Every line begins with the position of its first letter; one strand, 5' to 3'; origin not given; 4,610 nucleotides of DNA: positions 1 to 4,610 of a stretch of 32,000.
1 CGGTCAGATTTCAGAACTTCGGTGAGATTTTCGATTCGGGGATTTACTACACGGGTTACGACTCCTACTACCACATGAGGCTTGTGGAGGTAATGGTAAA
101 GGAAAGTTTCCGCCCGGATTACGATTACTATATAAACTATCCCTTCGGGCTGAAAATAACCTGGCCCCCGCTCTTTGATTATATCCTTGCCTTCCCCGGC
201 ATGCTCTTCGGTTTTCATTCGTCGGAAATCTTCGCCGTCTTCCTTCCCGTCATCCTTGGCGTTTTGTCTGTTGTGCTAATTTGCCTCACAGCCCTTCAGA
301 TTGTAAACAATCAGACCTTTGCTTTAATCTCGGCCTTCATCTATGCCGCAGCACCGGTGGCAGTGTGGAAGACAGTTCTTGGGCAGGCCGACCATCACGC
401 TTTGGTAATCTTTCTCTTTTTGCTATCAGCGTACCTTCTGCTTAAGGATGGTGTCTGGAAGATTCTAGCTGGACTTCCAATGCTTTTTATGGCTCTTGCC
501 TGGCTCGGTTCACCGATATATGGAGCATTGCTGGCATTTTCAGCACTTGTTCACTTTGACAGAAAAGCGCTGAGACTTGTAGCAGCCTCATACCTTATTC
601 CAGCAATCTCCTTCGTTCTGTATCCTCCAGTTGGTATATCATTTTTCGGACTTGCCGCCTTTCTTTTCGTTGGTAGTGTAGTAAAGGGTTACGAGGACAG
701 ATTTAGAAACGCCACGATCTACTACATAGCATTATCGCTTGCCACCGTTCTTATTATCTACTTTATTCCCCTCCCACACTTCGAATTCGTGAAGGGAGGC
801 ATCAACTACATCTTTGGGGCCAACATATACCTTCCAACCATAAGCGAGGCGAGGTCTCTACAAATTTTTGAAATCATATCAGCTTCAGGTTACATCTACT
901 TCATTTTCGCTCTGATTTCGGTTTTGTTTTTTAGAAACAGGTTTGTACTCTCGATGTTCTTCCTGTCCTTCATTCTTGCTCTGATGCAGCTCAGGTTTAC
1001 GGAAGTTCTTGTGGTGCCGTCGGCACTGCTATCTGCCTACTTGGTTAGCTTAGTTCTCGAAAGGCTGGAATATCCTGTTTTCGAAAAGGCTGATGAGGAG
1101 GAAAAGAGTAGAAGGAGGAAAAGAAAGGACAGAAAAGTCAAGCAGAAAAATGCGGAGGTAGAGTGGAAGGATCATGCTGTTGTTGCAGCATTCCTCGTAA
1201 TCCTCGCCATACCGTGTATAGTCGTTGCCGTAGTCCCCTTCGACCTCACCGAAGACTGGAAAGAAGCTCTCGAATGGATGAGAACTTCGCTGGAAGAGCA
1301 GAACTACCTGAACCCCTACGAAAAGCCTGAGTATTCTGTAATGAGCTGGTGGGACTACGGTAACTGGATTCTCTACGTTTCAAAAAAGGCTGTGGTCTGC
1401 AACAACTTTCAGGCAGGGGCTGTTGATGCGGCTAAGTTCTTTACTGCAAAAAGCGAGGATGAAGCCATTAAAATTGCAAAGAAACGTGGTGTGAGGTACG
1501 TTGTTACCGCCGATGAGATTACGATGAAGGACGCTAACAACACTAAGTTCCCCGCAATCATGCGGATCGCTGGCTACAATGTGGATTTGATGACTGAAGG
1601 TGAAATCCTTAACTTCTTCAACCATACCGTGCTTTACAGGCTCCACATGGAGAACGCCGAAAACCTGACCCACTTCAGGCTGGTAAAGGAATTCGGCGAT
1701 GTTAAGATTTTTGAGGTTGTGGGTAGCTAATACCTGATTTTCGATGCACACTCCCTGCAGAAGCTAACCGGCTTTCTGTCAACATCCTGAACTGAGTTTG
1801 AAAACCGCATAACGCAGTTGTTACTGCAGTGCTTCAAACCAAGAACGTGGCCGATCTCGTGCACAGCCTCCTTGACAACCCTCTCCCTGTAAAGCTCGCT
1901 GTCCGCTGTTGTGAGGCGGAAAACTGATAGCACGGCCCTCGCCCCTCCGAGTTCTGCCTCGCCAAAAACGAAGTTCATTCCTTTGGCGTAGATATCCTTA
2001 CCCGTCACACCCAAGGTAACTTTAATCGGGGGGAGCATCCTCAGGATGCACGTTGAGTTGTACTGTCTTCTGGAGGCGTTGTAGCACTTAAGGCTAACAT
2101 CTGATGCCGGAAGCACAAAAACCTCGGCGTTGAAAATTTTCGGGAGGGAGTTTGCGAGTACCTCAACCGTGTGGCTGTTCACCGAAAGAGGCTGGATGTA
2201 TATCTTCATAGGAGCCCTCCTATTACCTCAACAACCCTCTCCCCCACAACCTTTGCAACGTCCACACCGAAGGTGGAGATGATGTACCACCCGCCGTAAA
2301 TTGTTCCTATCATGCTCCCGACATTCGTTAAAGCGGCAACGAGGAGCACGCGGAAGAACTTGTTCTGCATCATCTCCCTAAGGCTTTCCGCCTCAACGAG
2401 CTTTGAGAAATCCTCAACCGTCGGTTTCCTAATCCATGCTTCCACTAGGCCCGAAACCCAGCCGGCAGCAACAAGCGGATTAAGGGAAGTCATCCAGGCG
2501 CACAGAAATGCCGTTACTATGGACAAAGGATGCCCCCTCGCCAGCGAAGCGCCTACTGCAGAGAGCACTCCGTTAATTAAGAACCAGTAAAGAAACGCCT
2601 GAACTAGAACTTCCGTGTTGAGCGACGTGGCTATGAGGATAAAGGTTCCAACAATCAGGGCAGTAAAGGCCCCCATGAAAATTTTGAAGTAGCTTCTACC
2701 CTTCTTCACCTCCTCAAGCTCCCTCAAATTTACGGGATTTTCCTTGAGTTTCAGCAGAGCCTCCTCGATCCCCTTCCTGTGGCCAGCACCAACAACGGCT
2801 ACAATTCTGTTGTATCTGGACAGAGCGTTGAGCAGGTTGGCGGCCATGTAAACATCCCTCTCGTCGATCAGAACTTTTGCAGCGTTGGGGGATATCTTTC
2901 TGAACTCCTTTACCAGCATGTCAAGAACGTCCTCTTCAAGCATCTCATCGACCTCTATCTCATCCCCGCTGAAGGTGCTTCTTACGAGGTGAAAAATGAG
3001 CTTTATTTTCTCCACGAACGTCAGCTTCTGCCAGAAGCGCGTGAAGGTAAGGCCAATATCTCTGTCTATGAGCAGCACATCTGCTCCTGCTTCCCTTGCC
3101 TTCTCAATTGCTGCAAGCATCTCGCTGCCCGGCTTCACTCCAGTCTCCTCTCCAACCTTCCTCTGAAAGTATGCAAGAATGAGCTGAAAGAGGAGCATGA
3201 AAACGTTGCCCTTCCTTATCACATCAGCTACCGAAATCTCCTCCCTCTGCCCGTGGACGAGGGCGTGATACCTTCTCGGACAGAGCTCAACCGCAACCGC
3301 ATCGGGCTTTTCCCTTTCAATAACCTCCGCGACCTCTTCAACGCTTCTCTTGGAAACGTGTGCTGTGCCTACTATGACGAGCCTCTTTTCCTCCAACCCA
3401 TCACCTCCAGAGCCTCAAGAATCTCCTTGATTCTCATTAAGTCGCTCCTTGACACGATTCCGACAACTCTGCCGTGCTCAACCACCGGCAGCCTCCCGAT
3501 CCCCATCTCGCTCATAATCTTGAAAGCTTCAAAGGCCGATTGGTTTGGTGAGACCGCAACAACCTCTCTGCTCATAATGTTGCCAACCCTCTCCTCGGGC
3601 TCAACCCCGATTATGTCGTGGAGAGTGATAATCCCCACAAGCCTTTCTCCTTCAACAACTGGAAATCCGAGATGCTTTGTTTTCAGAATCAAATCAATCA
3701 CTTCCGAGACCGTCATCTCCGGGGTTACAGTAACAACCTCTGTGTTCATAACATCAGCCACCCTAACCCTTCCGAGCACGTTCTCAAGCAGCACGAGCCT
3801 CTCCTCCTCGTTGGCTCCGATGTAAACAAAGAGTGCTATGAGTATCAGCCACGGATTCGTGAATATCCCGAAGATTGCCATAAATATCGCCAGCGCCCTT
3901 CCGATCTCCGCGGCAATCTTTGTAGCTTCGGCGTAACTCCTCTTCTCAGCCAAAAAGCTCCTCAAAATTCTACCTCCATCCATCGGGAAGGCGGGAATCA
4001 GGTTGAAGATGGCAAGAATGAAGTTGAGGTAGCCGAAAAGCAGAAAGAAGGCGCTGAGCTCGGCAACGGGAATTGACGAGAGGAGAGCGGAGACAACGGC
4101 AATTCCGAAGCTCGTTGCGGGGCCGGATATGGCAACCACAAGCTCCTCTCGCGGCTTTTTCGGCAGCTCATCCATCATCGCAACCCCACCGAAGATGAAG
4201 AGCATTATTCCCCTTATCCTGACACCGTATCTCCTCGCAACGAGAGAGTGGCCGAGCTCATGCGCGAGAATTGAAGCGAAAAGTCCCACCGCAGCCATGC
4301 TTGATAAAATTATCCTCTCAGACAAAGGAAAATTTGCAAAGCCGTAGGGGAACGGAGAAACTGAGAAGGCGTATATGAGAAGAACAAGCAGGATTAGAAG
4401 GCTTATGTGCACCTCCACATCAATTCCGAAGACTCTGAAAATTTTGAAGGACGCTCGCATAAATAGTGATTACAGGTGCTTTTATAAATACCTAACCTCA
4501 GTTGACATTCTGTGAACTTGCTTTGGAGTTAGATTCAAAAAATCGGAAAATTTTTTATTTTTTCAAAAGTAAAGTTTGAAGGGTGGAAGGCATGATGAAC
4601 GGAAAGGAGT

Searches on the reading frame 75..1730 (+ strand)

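Call 79: search_protein_families(library=pfam, proteins=[window:75-1730:+], max_evalue=0.00001)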
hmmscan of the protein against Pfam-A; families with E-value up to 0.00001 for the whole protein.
window:75-1730:+ (551 aa): 2 families
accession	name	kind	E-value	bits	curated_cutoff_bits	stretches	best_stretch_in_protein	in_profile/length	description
PF22627.1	AglB_core-like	-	4.2e-20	72.6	27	1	393-483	2-111/111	AglB core domain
PF02516.20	STT3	-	6.7e-10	39.5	24.5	1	2-320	39-397/405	Oligosaccharyl transferase STT3, N-terminal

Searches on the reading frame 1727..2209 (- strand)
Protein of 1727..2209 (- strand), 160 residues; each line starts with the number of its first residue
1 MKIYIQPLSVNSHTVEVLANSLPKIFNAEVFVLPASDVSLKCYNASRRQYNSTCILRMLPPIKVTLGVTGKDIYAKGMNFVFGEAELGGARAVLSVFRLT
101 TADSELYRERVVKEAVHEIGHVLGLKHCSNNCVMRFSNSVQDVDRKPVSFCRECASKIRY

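Call 79: search_protein_families(library=pfam, proteins=[window:1727-2209:-], max_evalue=0.00001)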
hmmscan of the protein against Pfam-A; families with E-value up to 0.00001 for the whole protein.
window:1727-2209:- (160 aa): 1 family
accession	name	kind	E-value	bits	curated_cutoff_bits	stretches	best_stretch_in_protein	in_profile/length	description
PF07998.17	Peptidase_M54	-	1.4e-31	110.5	24.4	1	64-159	96-193/194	Peptidase family M54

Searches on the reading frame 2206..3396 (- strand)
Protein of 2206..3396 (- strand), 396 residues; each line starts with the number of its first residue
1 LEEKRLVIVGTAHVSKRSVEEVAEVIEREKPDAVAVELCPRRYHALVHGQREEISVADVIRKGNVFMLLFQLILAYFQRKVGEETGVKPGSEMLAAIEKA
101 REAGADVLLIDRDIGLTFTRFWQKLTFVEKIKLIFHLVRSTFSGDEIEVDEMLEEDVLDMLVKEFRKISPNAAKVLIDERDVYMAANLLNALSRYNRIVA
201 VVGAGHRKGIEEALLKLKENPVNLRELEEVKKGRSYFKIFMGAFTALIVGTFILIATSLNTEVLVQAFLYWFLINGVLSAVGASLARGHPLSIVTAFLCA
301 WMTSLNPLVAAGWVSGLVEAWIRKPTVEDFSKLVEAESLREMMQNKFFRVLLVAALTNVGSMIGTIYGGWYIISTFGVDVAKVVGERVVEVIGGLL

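Call 79: search_protein_families(library=pfam, proteins=[window:2206-3396:-], max_evalue=0.00001)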
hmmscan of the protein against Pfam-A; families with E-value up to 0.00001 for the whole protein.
window:2206-3396:- (396 aa): 1 family
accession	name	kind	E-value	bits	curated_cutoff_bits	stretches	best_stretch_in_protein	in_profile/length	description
PF01963.22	TraB_PrgY_gumN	-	8.5e-33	114.8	26.8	1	4-220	10-257/263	TraB/PrgY/gumN family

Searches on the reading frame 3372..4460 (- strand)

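Call 79: search_protein_families(library=pfam, proteins=[window:3372-4460:-], max_evalue=0.00001)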
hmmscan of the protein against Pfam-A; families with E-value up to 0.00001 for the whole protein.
window:3372-4460:- (362 aa): 2 families
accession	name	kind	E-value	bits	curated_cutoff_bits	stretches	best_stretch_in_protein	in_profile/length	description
PF00571.33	CBS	-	6.1e-34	116.5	24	2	292-344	1-54/57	CBS domain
PF02163.28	Peptidase_M50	-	2.3e-27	96.2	27.2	2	56-128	2-100/221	Peptidase family M50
